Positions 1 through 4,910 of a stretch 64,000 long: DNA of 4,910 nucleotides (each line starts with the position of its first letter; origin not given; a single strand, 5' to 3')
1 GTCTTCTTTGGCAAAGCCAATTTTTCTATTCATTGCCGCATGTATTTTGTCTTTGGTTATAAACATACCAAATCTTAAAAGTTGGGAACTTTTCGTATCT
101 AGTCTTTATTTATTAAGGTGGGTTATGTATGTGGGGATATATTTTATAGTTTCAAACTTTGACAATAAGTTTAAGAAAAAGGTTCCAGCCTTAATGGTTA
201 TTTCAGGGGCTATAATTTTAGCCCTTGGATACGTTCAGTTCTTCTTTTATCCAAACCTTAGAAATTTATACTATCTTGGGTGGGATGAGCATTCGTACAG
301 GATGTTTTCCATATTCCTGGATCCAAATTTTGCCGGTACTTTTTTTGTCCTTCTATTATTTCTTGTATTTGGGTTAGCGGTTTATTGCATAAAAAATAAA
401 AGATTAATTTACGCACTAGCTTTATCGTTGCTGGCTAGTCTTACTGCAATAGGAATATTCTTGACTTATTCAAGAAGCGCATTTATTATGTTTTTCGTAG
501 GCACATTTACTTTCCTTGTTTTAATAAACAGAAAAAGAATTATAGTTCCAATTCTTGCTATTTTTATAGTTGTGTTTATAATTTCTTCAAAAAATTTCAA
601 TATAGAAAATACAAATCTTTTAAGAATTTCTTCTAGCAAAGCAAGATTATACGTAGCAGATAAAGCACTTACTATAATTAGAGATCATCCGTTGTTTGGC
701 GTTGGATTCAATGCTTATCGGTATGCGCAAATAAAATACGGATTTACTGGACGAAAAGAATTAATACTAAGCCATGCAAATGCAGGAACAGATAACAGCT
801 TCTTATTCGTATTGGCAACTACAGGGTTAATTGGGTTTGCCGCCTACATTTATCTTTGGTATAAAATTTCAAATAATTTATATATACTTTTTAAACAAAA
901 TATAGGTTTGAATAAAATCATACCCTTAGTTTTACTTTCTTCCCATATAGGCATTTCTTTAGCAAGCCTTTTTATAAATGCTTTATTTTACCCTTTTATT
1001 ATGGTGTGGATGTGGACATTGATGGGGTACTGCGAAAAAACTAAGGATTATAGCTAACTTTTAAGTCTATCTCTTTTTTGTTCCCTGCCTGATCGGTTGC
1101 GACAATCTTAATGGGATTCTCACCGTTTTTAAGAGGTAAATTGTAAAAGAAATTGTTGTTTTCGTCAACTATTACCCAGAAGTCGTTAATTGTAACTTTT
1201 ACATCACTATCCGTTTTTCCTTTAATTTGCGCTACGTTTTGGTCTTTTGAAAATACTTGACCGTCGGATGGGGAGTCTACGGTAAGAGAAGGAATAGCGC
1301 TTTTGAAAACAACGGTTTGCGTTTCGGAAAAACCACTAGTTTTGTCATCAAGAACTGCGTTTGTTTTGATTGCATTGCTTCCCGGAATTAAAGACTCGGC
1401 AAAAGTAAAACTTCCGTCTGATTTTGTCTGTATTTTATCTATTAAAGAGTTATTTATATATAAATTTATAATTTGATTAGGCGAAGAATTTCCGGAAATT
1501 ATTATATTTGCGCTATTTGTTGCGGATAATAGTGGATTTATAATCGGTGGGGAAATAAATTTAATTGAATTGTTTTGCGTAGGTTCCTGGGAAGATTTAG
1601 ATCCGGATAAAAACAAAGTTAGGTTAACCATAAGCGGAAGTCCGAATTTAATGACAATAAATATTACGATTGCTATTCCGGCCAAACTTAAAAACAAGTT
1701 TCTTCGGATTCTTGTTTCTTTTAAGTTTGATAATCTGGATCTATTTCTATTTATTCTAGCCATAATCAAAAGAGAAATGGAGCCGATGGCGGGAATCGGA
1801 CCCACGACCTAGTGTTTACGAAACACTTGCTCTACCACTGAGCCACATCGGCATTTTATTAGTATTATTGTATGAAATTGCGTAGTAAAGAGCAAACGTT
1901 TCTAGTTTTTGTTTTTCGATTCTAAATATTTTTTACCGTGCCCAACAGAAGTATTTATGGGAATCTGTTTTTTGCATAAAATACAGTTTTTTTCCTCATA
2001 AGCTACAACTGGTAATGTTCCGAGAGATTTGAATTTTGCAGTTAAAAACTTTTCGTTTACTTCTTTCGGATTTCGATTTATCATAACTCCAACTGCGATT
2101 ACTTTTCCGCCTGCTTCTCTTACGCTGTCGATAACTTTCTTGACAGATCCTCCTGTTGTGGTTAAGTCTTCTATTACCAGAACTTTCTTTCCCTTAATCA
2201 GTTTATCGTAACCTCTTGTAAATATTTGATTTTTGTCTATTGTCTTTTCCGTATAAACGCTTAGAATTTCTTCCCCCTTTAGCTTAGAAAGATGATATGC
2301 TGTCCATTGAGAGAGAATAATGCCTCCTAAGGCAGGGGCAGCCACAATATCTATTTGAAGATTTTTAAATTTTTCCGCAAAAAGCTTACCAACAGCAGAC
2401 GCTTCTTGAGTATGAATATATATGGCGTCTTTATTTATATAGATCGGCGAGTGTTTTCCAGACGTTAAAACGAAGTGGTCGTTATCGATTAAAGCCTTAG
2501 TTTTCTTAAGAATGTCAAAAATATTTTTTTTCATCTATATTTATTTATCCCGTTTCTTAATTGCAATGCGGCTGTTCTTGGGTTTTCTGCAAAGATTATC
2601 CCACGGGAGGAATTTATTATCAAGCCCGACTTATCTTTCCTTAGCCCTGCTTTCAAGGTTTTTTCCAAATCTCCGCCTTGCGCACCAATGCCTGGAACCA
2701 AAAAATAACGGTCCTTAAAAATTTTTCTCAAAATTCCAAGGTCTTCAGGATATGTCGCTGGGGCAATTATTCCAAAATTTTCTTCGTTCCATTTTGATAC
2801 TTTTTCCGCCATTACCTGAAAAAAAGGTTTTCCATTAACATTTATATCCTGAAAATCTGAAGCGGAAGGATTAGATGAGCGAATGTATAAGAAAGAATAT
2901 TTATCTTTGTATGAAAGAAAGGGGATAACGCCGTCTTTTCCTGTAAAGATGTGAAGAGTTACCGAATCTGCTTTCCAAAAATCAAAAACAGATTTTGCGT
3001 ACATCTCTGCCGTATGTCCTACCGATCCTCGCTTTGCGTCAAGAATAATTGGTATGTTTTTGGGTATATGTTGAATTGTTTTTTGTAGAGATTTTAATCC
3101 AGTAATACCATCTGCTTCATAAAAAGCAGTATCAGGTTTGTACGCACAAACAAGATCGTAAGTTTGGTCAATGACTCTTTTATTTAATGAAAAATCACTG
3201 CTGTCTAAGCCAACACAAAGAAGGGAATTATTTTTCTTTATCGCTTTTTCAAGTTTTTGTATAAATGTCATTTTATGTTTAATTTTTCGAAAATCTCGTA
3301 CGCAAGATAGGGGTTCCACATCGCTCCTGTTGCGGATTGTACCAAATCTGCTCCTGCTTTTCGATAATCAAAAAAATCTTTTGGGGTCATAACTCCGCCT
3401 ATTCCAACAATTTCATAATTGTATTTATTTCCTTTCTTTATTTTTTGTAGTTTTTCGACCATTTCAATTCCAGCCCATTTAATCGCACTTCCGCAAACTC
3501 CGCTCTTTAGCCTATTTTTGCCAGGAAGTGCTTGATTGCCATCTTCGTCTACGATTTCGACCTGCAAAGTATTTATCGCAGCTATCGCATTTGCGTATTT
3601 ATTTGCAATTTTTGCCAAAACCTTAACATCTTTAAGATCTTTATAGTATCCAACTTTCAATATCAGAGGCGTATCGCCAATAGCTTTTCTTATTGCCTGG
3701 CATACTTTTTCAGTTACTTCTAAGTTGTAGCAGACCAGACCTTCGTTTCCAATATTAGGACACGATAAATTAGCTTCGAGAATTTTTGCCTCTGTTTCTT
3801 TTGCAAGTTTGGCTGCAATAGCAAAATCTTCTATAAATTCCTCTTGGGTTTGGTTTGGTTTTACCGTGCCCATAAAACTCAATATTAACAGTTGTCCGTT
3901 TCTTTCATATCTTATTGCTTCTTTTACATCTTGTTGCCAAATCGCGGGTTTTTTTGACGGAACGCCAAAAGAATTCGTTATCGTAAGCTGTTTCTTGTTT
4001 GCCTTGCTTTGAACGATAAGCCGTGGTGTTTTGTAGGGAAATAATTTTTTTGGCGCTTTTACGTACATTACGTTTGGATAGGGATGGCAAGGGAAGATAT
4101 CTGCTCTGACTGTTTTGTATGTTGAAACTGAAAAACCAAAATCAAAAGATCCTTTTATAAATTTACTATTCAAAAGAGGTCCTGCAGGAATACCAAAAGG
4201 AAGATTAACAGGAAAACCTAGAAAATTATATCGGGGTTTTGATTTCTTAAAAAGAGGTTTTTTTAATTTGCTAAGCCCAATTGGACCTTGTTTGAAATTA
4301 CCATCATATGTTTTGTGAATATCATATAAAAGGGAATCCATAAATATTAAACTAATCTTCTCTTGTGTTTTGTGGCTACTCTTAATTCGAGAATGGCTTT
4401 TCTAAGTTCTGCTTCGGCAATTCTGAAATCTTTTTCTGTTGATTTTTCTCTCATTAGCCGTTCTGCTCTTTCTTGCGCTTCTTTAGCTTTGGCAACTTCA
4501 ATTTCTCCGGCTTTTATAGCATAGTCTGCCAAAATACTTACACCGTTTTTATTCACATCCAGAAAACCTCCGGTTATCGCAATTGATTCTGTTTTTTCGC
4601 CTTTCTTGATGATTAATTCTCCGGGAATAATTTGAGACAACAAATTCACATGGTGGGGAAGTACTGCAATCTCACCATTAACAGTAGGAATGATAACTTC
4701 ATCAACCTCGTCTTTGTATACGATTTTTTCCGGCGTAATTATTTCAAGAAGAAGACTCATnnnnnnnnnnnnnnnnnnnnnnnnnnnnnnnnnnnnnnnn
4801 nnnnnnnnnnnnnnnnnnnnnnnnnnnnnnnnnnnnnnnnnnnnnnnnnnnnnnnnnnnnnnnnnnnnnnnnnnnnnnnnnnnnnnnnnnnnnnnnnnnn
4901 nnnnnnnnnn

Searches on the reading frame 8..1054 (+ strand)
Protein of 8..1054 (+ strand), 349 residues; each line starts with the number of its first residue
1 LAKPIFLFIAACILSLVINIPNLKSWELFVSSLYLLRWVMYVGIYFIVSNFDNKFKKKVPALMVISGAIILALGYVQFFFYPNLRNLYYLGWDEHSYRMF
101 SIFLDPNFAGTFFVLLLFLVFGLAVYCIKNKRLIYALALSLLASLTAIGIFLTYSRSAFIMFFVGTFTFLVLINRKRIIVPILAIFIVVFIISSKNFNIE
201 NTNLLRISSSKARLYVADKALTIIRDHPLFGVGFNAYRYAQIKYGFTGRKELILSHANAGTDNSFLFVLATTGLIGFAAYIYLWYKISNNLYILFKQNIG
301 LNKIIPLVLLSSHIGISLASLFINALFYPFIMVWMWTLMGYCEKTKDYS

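Call 36: search_protein_families(library=pfam, proteins=[window:8-1054:+], max_evalue=0.001)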
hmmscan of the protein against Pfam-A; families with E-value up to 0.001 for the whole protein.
window:8-1054:+ (349 aa): 1 family
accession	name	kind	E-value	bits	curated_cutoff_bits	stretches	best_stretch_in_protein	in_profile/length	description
PF04932.20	Wzy_C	-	1.5e-18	67.4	31.7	1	142-281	2-149/149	O-Antigen ligase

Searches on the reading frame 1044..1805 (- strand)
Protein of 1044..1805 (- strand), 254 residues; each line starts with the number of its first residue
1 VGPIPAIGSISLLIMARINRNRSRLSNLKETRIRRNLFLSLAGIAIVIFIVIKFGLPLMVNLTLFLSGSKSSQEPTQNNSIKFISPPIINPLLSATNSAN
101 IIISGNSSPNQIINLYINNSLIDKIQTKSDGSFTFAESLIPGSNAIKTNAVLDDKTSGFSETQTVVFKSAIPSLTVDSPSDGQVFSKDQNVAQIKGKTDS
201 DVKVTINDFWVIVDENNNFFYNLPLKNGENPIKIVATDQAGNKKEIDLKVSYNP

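Call 36: search_protein_families(library=pfam, proteins=[window:1044-1805:-], max_evalue=0.001)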
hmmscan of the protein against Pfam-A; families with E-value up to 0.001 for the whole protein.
window:1044-1805:- (254 aa): 2 families
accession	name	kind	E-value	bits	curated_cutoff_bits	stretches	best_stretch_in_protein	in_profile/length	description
PF09136.16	Glucodextran_B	-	4.5e-14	52.6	27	1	172-251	1-80/83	Glucodextranase, domain B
PF19077.6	Big_13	-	0.00011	23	27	0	200-248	39-96/102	Bacterial Ig-like domain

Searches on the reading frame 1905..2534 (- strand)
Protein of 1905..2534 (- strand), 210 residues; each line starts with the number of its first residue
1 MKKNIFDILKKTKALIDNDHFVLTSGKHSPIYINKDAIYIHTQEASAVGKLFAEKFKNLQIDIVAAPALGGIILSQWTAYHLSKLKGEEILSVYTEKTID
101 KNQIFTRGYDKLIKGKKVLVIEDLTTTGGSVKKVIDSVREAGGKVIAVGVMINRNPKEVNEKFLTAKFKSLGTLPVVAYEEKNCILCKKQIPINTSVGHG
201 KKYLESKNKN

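Call 36: search_protein_families(library=pfam, proteins=[window:1905-2534:-], max_evalue=0.001)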
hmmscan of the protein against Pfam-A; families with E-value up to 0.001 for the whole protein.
window:1905-2534:- (210 aa): 1 family
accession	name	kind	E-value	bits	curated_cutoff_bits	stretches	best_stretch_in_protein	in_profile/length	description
PF00156.33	Pribosyltran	-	2e-13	50.4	26.3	1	36-162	3-134/158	Phosphoribosyl transferase domain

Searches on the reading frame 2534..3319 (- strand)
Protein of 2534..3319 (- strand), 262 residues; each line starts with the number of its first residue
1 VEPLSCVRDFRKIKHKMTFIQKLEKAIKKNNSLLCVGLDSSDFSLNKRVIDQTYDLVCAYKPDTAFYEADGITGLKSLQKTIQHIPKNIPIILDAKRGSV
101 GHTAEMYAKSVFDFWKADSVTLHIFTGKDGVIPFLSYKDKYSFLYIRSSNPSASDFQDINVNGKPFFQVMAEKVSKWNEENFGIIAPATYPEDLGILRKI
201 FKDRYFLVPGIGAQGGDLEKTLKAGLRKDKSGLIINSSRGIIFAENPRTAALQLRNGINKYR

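Call 36: search_protein_families(library=pfam, proteins=[window:2534-3319:-], max_evalue=0.001)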
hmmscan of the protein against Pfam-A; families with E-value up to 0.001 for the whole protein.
window:2534-3319:- (262 aa): 1 family
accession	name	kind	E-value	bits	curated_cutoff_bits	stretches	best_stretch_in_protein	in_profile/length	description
PF00215.30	OMPdecase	-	8.9e-29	101.4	27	1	33-252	2-219/221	Orotidine 5'-phosphate decarboxylase / HUMPS family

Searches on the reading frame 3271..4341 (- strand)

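Call 36: search_protein_families(library=pfam, proteins=[window:3271-4341:-], max_evalue=0.001)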
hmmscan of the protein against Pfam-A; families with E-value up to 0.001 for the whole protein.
window:3271-4341:- (357 aa): 1 family
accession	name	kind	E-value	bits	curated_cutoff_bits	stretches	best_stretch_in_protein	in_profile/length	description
PF01180.27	DHO_dh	-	4.8e-20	72.4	27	1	105-355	55-288/291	Dihydroorotate dehydrogenase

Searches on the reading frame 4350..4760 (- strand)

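Call 36: search_protein_families(library=pfam, proteins=[window:4350-4760:-], max_evalue=0.001)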
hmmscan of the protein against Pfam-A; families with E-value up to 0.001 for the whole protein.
window:4350-4760:- (137 aa): 2 families
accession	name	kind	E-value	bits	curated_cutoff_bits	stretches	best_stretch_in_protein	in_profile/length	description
PF02823.21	ATP-synt_DE_N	-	5.2e-26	90.9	27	1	5-81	3-80/80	ATP synthase, Delta/Epsilon chain, beta-sandwich domain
PF00401.25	ATP-synt_DE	-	1.9e-08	34.7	24.6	1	86-129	2-46/47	ATP synthase, Delta/Epsilon chain, long alpha-helix domain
